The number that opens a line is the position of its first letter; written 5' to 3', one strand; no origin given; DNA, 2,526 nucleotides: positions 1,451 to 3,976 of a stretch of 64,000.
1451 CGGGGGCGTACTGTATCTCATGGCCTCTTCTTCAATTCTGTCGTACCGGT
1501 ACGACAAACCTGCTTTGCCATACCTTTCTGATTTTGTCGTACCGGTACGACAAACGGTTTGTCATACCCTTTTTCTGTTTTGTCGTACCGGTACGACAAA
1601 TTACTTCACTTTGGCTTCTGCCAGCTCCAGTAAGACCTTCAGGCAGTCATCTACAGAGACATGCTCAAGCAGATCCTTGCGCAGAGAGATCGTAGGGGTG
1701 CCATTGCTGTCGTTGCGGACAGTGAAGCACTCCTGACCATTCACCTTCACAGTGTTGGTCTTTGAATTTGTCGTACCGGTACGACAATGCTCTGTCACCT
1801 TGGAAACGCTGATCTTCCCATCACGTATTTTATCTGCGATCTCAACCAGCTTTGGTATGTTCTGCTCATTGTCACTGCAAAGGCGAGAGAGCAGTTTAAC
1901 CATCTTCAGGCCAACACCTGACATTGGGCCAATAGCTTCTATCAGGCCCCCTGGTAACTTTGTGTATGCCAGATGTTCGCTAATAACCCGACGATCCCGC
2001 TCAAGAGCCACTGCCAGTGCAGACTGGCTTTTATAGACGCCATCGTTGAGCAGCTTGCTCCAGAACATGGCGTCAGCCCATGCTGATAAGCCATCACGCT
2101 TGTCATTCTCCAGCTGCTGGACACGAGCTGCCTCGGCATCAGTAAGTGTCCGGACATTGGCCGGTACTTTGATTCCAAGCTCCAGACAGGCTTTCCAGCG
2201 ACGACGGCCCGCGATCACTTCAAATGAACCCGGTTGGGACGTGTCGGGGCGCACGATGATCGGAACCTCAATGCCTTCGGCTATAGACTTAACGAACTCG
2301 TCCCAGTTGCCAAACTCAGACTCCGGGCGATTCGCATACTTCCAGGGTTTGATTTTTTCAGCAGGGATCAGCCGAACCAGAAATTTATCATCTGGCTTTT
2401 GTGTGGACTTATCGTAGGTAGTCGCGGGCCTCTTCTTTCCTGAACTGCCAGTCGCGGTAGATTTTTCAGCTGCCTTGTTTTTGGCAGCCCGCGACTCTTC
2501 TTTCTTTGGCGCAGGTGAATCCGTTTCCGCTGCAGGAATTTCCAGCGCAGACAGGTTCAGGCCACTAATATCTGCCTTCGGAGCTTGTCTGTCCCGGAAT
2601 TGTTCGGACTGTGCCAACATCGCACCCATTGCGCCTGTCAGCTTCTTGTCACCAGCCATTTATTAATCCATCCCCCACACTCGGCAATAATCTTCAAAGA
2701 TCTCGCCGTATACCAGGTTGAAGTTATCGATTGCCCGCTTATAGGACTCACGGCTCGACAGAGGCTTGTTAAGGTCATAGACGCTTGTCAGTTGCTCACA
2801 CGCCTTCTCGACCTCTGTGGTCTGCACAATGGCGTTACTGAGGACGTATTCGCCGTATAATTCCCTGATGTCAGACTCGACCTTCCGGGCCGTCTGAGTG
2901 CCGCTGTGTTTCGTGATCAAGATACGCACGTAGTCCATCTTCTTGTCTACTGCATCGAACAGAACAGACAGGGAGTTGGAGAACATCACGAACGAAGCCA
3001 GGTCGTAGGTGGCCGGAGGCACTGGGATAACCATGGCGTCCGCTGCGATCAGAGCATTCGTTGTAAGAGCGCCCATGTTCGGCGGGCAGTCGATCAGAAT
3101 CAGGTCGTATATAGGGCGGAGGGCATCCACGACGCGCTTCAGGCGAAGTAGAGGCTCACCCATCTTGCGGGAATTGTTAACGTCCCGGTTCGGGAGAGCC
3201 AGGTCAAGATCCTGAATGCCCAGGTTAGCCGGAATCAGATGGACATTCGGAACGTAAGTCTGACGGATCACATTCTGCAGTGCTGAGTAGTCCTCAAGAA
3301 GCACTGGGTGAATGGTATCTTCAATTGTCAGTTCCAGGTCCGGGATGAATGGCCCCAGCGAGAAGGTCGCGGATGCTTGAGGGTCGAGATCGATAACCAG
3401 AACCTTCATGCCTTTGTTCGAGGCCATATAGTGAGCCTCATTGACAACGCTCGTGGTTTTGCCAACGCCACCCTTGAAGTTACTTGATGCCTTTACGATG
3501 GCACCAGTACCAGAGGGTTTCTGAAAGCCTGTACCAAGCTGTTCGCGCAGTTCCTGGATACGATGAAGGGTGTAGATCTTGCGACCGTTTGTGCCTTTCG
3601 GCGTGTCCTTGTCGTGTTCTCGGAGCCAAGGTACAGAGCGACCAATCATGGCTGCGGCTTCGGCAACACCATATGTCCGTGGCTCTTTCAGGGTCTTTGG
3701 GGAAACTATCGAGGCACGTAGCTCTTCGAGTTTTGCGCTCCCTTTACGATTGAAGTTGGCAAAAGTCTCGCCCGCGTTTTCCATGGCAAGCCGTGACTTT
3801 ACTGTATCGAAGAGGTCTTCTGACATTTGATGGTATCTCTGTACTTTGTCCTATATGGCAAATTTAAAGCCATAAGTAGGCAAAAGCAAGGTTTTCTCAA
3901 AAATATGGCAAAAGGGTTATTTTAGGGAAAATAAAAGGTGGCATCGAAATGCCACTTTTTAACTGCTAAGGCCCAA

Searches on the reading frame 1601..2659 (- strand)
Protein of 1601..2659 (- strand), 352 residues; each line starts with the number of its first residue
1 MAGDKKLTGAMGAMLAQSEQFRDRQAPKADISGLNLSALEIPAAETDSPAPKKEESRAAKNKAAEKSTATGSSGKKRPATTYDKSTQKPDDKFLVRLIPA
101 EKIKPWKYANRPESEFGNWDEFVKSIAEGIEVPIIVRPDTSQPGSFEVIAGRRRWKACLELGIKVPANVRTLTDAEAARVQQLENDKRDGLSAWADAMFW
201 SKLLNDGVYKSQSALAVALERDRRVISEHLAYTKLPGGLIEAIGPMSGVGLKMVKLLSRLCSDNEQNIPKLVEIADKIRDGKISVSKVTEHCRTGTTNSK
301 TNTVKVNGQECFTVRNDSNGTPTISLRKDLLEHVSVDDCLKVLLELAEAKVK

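Call 7: search_protein_families(library=pfam, proteins=[window:1601-2659:-], max_evalue=0.1)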
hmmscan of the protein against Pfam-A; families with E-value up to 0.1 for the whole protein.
window:1601-2659:- (352 aa): 1 family
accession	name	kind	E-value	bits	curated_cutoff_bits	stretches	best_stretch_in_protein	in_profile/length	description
PF02195.25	ParB_N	-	2.1e-12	47.4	26.3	1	96-185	4-93/95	ParB N-terminal domain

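Call 64: search_protein_families(library=ncbifam, proteins=[window:1601-2659:-], max_evalue=0.1)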
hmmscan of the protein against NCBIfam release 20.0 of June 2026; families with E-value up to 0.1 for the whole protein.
window:1601-2659:- (352 aa): 7 families
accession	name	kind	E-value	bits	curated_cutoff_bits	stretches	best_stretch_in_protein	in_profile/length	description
TIGR00180.1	parB_part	domain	6.1e-33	114.1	58.45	1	97-266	7-177/186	ParB/RepB/Spo0J family partition protein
TIGR03454.1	partition_RepB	equivalog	1.2e-27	97.2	201.5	1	44-271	13-240/325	plasmid partitioning protein RepB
TIGR04285.1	nucleoid_noc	exception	2e-19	70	315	1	95-296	2-195/255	nucleoid occlusion protein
NF010440.0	PRK13866.1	equivalog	4.2e-19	68.9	522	1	118-265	89-237/336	plasmid partitioning protein RepB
TIGR03734.1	PRTRC_parB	hypoth_equivalog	1.2e-15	57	278.6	1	118-205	16-107/555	PRTRC system ParB family protein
NF010252.0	PRK13698.1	equivalog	0.00089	18.2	274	1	141-282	109-250/323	ParB/RepB/Spo0J family plasmid partition protein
NF051468.1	ANT_AadA37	exception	0.0082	15.2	550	1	100-140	96-134/265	ANT(3'')-I family aminoglycoside nucleotidyltransferase AadA37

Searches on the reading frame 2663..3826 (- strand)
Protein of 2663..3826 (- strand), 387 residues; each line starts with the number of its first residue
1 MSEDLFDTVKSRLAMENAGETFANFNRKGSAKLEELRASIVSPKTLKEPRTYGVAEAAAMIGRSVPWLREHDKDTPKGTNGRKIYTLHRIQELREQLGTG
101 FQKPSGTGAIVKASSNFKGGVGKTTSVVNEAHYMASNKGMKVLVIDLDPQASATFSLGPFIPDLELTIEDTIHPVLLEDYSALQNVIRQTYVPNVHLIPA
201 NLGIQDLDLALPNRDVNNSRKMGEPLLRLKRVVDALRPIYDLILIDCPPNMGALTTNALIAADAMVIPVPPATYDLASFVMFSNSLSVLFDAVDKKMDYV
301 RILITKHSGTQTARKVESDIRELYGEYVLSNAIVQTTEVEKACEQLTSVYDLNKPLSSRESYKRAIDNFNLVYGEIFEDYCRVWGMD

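Call 7: search_protein_families(library=pfam, proteins=[window:2663-3826:-], max_evalue=0.1)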
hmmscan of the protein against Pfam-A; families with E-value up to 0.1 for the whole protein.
window:2663-3826:- (387 aa): 8 families
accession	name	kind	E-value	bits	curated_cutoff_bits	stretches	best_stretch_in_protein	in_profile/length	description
PF13614.12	AAA_31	-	1.1e-36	126.9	27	1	113-287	5-165/177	AAA domain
PF01656.29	CbiA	-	1.1e-16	61.4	25.4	1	116-344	5-120/125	CobQ/CobB/MinD/ParA nucleotide binding domain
PF09140.17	MipZ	-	1e-07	32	20.7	1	223-275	83-135/262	ATPase MipZ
PF00142.24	Fer4_NifH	-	9e-05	22.5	25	1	118-162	8-52/271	4Fe-4S iron sulfur cluster binding proteins, NifH/frxC family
PF10609.15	ParA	-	0.00021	21.2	27.1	1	118-148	12-41/246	NUBPL iron-transfer P-loop NTPase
PF02374.21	ArsA_ATPase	-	0.00028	20.6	24.3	1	118-153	9-43/305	Anion-transporting ATPase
PF06564.18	CBP_BcsQ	-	0.0015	18.5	21.3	0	225-268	101-144/234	Cellulose biosynthesis protein BcsQ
PF18489.6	Alpha_Helical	-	0.09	13.4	32.4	0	299-351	28-80/127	Alpha helical domain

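Call 64: search_protein_families(library=ncbifam, proteins=[window:2663-3826:-], max_evalue=0.1)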
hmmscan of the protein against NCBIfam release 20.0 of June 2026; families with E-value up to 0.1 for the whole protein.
window:2663-3826:- (387 aa): 24 families
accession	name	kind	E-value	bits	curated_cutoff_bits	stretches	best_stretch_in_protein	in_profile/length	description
TIGR03453.1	partition_RepA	equivalog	3.1e-64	217.2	348.45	1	23-385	5-386/387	plasmid partitioning protein RepA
NF010443.0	PRK13869.1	subfamily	4.7e-47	160.7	446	1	12-385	9-403/405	plasmid-partitioning protein RepA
NF010259.0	PRK13705.1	equivalog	5.8e-43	147.3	725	1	42-380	30-380/388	plasmid-partitioning protein SopA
NF041546.1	ParA_partition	equivalog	2.2e-22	79.6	180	2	228-354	65-189/203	ParA family partition ATPase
NF041283.1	PrgP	equivalog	1.6e-17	63.8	400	1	113-269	6-152/297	ParA superfamily DNA segregation protein PrgP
TIGR03371.1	cellulose_yhjQ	equivalog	6.1e-11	42.3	157.85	1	117-351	9-223/246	cellulose biosynthesis protein BcsQ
TIGR01969.1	minD_arch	subfamily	7.1e-09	35.2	201.75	1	117-272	8-141/251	cell division ATPase MinD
NF047398.1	AAA_KGGVGR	domain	1.3e-08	35.4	90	1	117-247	10-149/190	KGGVGR-motif variant AAA ATPase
TIGR01968.1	minD_bact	equivalog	2.9e-08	33.4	212.9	1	117-271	9-143/261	septum site-determining protein MinD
TIGR01007.1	eps_fam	subfamily_domain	2.6e-06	27.2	108.05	1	117-262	25-149/204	polysaccharide biosynthesis tyrosine autokinase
NF009701.0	PRK13230.1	subfamily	9.5e-05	21.5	350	1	118-161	9-53/291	nitrogenase reductase-like protein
TIGR03018.1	pepcterm_TyrKin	hypoth_equivalog_domain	0.00011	21.5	230.65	1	111-201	38-121/207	XrtA-associated tyrosine autokinase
TIGR01281.1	DPOR_bchL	equivalog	0.00014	21.4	345.15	1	118-161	8-50/268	ferredoxin:protochlorophyllide reductase (ATP-dependent) iron-sulfur ATP-binding protein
TIGR00345.1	GET3_arsA_TRC40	subfamily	0.00018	21.2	135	1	118-152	5-38/299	TRC40/GET3/ArsA family transport-energizing ATPase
NF009702.0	PRK13231.1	equivalog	0.00054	19.2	427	1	117-174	9-65/264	nitrogenase reductase-like protein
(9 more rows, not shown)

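Call 84: search_dna_similar(query=window:2663-3826:-, collection=phages, mode=protein, max_rows=12)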
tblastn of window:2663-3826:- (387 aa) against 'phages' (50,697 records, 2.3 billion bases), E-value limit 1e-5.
Records with a match: 200; places in all: 201; records where one place covers at least 80% of the query: 38.
Best place of each record, by identity: <60% 200.
By first word of the organism name: Bacteriophage 47; Clostridium 20; Escherichia 18; Enterococcus 17; Listeria 12; Vibrio 11; Bacillus 10; Klebsiella 8; Acinetobacter 6; Aeromonas 5; and 21 more.
By host as written in the record: - 81; Listeria monocytogenes 12; Clostridium difficile 12; Escherichia coli 10; Yersinia enterocolitica 3; Aeromonas sp. 3; Enterococcus faecalis 3; Klebsiella pneumoniae 2; and 61 more.
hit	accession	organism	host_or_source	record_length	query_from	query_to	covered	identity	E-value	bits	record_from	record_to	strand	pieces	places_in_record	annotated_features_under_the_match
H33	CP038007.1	Klebsiella phage 020009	Klebsiella pneumoniae SCKP020009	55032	8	382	97%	28.7%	3e-36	146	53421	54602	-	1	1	record has no annotation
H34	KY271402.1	Klebsiella phage 48ST307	Klebsiella pneumoniae Kp-48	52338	9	382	97%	28.5%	2e-36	147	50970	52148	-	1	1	chromosome partitioning protein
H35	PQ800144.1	Klebsiella phage Kpn_R1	Klebsiella pneumoniae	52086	9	382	97%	28.5%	2e-36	147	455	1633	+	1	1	record has no annotation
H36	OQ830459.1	Klebsiella phage vB_KpnS_KpLi5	Klebsiella pneumoniae KpLi5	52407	9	382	97%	28.5%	2e-36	147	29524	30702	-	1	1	chromosome (plasmid) partitioning protein | hypothetical protein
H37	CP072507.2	Klebsiella phage NAR688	Klebsiella quasipneumoniae FK688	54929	9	382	97%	28.5%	2e-36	147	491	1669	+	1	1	record has no annotation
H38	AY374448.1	Klebsiella phage phiKO2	-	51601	19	382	94%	29.0%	6e-36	145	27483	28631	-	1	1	Gp25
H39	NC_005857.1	Klebsiella phage phiKO2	Klebsiella oxytoca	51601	19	382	94%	29.0%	6e-36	145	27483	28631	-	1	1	ParA-like partition protein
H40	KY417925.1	Ochrobactrum phage POI1126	Ochrobactrum intermedium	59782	30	385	92%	29.5%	4e-35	142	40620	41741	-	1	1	partitioning protein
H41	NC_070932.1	Ochrobactrum phage POI1126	Ochrobactrum intermedium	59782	30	385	92%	29.5%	4e-35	142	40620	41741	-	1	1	ParA-like partition protein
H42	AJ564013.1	Yersinia phage PY54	Yersinia enterocolitica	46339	42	377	87%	30.6%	1e-36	147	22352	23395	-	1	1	spyA: partitioning protein SpyA | hypothetical protein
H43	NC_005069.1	Yersinia phage PY54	Yersinia enterocolitica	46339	42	377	87%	30.6%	1e-36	147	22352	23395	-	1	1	spyA: ParA-like partition protein | hypothetical protein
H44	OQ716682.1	Yersinia phage vB_YenS-P840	Yersinia enterocolitica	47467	42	377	87%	30.6%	1e-36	147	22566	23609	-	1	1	chromosome (plasmid) partitioning protein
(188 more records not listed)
